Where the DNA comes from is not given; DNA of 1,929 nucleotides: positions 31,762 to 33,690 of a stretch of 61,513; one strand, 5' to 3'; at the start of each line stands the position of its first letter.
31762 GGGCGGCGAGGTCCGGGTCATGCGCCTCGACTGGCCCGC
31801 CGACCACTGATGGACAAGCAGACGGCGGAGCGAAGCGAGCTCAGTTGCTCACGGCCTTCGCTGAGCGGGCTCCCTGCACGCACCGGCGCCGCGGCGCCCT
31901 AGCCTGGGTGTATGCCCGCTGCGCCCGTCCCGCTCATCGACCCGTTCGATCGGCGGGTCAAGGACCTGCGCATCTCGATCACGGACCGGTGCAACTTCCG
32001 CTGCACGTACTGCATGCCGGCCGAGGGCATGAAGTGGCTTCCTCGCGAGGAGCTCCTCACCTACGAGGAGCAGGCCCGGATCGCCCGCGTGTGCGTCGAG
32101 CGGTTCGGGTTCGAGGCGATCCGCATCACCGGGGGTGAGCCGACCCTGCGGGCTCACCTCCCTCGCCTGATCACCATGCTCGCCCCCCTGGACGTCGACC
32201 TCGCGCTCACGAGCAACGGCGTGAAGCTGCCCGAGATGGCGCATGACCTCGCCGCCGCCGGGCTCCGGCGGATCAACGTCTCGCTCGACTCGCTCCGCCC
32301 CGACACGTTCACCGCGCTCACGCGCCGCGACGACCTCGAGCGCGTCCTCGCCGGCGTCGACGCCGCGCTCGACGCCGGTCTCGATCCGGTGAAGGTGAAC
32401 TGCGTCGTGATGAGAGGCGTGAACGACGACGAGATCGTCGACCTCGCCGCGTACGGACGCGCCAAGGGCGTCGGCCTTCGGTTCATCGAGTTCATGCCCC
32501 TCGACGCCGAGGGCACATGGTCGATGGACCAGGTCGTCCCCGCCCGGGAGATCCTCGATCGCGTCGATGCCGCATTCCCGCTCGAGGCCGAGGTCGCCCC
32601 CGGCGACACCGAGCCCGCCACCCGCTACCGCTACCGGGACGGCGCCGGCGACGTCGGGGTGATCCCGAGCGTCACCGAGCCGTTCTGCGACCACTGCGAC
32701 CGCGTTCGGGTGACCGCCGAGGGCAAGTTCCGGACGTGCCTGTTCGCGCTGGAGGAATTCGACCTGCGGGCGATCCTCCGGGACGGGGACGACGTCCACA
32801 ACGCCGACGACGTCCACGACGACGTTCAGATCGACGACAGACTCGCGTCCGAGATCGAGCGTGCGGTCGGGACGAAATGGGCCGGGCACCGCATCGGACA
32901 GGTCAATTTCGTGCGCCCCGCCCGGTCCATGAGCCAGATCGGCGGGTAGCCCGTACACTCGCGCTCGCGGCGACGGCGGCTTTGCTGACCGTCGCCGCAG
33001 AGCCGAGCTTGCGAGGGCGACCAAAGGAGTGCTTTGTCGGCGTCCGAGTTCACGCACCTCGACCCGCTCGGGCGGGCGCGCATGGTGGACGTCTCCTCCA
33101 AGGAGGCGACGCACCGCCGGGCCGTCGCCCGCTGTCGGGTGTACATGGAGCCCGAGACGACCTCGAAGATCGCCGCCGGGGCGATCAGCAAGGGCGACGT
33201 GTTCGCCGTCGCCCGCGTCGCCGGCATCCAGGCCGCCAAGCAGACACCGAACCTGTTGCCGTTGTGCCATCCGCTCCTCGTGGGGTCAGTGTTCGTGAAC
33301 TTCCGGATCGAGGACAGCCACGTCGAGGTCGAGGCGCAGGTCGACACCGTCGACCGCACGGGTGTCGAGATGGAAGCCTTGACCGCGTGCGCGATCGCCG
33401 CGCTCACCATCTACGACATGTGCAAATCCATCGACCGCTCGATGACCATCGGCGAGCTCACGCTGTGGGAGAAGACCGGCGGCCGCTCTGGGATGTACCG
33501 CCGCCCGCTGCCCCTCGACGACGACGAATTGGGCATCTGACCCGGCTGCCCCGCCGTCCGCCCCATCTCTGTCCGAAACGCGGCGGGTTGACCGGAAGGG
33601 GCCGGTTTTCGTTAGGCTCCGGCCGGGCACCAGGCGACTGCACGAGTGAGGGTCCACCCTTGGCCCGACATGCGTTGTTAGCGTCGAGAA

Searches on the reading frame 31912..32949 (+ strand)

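Call 12: search_protein_families(library=pfam, proteins=[window:31912-32949:+])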
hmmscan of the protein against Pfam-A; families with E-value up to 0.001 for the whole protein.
window:31912-32949:+ (345 aa): 2 families
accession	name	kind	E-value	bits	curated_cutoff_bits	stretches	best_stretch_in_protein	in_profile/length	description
PF04055.27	Radical_SAM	-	3.5e-35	122.1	29.5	1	21-179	1-163/166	Radical SAM superfamily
PF06463.18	Mob_synth_C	-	2.6e-32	111.9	37.4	1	189-296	3-109/128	Molybdenum Cofactor Synthesis C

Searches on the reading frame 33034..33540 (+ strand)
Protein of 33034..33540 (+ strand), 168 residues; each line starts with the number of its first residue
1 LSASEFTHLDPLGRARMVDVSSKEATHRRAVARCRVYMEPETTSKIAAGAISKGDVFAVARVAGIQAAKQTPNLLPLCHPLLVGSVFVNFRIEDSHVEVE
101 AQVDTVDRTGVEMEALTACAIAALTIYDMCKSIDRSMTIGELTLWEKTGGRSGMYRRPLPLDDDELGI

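Call 12: search_protein_families(library=pfam, proteins=[window:33034-33540:+])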
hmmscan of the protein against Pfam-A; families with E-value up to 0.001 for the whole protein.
window:33034-33540:+ (168 aa): 1 family
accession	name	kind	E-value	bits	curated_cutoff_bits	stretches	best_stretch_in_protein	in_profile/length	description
PF01967.27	MoaC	-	1.4e-54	184.2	27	1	17-150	1-136/136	MoaC family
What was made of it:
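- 33034..33540 (+): moaC gene (TTG start) served by copy C. Pfam MoaC (call 12).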
